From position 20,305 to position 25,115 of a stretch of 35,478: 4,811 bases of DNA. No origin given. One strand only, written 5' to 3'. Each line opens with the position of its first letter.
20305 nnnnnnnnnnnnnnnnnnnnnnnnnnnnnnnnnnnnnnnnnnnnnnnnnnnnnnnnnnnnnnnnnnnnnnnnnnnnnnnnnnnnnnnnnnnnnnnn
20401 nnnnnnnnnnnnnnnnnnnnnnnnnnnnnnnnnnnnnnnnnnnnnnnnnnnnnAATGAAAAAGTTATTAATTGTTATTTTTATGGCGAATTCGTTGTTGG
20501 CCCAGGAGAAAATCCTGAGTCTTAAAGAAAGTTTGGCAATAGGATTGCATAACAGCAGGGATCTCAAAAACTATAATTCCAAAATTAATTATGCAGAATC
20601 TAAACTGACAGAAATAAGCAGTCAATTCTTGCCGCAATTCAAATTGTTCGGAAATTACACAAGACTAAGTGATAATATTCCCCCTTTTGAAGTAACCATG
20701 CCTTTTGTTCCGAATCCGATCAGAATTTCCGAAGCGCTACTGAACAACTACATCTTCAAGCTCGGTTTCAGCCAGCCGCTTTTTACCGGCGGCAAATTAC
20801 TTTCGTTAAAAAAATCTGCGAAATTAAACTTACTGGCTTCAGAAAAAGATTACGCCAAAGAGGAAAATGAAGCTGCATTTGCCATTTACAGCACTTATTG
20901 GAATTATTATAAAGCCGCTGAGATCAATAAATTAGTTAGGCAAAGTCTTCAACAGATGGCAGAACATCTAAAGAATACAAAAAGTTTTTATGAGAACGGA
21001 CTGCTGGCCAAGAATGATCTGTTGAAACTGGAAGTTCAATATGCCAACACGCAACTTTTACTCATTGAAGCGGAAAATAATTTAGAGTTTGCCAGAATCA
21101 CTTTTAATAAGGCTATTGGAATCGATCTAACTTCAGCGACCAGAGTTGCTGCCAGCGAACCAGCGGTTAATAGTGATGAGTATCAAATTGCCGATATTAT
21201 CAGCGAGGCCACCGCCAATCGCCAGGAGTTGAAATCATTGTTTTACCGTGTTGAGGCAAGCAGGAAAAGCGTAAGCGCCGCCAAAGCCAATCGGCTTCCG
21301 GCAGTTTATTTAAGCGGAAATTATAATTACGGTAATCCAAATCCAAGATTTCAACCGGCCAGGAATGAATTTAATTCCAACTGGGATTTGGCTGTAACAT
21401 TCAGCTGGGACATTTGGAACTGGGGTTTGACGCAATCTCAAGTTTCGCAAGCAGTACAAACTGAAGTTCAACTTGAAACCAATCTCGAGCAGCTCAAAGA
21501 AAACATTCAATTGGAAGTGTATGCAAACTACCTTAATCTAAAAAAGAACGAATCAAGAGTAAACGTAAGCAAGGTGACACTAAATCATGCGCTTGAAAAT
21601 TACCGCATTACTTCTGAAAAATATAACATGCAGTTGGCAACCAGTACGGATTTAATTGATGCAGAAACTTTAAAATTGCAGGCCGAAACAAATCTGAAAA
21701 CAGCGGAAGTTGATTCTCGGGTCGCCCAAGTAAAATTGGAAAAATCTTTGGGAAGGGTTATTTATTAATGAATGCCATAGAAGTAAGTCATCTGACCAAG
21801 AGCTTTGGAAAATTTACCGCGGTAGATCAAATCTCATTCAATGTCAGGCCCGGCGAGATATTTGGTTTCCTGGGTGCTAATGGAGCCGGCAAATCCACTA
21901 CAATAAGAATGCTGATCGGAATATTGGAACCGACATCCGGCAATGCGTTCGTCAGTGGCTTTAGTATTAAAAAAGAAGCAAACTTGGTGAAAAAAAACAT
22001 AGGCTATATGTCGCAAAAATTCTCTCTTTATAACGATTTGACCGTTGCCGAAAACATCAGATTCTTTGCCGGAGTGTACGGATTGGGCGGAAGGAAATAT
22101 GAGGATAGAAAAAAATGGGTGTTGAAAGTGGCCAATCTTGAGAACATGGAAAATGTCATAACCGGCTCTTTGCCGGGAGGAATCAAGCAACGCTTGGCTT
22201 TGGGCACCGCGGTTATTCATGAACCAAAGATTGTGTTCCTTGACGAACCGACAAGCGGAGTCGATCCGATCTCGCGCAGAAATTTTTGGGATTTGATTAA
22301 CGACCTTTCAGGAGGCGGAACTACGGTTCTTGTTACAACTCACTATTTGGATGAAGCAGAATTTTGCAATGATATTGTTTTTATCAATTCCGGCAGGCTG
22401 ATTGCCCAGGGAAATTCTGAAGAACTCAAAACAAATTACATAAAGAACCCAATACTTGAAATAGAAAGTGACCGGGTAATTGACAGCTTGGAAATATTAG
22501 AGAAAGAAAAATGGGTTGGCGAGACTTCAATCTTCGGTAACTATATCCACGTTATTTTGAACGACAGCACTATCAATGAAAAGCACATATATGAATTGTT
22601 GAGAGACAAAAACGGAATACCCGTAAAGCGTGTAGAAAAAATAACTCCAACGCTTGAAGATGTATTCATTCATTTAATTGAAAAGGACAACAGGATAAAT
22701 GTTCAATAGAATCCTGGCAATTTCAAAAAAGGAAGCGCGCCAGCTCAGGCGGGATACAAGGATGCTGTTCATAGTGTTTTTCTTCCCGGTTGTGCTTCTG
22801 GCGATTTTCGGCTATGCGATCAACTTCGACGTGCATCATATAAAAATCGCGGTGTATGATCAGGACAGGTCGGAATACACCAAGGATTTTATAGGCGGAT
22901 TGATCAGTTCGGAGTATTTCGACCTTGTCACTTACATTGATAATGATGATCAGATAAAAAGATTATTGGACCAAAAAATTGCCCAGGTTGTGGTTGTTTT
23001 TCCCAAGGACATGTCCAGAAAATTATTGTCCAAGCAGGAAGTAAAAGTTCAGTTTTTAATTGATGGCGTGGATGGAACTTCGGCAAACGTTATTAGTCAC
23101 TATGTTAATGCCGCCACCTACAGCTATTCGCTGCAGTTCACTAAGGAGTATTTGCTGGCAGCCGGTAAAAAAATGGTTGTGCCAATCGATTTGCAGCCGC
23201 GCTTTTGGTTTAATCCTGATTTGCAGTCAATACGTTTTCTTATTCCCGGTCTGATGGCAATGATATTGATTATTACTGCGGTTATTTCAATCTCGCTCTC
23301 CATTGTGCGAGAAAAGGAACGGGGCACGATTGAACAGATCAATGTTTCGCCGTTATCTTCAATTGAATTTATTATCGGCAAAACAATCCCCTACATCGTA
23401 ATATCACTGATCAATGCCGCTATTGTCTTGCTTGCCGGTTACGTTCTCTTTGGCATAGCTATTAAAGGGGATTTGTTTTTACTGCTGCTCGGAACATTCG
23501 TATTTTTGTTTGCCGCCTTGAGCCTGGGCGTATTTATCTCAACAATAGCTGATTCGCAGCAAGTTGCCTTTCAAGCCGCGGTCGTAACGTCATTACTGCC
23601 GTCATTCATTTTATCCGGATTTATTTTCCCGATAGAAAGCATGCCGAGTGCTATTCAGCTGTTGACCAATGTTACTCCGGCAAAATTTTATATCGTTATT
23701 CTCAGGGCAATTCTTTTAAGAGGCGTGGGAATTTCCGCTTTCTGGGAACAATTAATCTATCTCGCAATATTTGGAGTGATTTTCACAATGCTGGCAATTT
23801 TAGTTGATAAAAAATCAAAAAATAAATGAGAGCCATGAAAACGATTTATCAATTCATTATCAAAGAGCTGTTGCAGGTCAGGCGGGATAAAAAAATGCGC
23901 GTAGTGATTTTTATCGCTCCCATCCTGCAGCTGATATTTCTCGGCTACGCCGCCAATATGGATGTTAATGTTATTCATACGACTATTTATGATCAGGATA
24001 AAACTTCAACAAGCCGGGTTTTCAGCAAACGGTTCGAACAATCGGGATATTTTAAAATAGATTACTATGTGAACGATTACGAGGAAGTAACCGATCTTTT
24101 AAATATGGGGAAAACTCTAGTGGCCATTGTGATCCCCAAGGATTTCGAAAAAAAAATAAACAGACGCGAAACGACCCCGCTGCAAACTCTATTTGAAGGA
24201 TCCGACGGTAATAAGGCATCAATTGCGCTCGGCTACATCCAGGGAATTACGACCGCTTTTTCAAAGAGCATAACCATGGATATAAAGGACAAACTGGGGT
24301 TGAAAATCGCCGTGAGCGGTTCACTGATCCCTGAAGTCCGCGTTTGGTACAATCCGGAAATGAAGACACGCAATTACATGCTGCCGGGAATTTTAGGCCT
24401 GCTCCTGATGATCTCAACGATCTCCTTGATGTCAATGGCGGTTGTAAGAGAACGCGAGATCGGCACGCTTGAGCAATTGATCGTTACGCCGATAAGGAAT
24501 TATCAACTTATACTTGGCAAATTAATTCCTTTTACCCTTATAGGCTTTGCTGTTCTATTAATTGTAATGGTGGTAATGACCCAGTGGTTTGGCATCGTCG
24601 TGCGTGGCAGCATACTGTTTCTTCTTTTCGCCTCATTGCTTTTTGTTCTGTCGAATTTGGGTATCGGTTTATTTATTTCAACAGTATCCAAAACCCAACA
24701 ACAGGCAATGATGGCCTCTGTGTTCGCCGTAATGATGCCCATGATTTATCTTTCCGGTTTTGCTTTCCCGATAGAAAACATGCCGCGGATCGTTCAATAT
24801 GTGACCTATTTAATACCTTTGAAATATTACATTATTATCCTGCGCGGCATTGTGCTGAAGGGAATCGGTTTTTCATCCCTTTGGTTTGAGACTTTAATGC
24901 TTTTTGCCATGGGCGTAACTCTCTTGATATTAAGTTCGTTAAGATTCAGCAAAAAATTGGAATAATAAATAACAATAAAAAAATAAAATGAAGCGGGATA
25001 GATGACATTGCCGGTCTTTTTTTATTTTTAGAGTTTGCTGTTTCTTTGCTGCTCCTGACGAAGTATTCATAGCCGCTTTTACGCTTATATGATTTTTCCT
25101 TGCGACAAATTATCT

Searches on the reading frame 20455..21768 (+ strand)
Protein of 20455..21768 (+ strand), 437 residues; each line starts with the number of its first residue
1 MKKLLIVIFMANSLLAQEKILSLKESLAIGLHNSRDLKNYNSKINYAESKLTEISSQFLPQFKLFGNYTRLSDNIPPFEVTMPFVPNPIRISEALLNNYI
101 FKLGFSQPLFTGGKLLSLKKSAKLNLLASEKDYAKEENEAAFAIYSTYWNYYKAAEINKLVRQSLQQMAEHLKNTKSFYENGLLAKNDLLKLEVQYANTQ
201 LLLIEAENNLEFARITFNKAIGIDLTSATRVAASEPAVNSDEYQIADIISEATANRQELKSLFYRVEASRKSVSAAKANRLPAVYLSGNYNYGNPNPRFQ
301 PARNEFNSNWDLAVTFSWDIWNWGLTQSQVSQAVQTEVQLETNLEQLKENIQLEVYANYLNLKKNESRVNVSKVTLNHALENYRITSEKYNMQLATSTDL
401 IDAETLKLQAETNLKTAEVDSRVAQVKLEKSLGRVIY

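Call 90: search_protein_families(library=pfam, proteins=[window:20455-21768:+], max_evalue=0.00001)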
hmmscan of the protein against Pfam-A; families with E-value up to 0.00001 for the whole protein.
window:20455-21768:+ (437 aa): 1 family
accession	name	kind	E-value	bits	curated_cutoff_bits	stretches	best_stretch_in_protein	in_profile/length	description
PF02321.23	OEP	-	8.3e-60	202.2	22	2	23-222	1-187/187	Outer membrane efflux protein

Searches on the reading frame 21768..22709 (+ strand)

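Call 90: search_protein_families(library=pfam, proteins=[window:21768-22709:+], max_evalue=0.00001)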
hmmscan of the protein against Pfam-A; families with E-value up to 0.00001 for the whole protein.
window:21768-22709:+ (313 aa): 3 families
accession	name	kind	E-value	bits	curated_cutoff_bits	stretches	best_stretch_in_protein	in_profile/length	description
PF00005.33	ABC_tran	-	3e-29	102.8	25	1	20-163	2-137/137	ABC transporter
PF13304.12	AAA_21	-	2.6e-10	41.3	27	1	141-192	244-298/304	AAA domain, putative AbiEii toxin, Type IV TA system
PF13732.12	DrrA1-3_C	-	7.6e-09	36.6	27.4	1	215-303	1-80/81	ATP-binding protein DrrA1-3-like, C-terminal domain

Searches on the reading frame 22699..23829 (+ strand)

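Call 90: search_protein_families(library=pfam, proteins=[window:22699-23829:+], max_evalue=0.00001)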
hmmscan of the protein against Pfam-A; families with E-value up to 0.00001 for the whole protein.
window:22699-23829:+ (376 aa): 3 families
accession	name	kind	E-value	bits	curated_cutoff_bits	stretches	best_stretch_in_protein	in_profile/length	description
PF12698.13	ABC2_membrane_3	-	2.9e-56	191.5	31.6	1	21-368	2-347/347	ABC-2 family transporter protein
PF01061.29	ABC2_membrane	-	4e-27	95.6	26.9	1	169-339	39-210/211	ABC-2 type transporter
PF12679.13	ABC2_membrane_2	-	5.5e-16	59.1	27.2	1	6-331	1-235/283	ABC-2 family transporter protein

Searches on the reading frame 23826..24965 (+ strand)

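Call 90: search_protein_families(library=pfam, proteins=[window:23826-24965:+], max_evalue=0.00001)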
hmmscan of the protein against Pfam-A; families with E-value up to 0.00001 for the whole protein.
window:23826-24965:+ (379 aa): 3 families
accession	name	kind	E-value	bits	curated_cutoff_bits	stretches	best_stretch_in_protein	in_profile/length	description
PF12698.13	ABC2_membrane_3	-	5.8e-51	174.1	31.6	1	22-371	1-346/347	ABC-2 family transporter protein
PF01061.29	ABC2_membrane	-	8.2e-25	88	26.9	1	184-343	49-210/211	ABC-2 type transporter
PF12679.13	ABC2_membrane_2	-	3.6e-15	56.4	27.2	1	11-377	4-281/283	ABC-2 family transporter protein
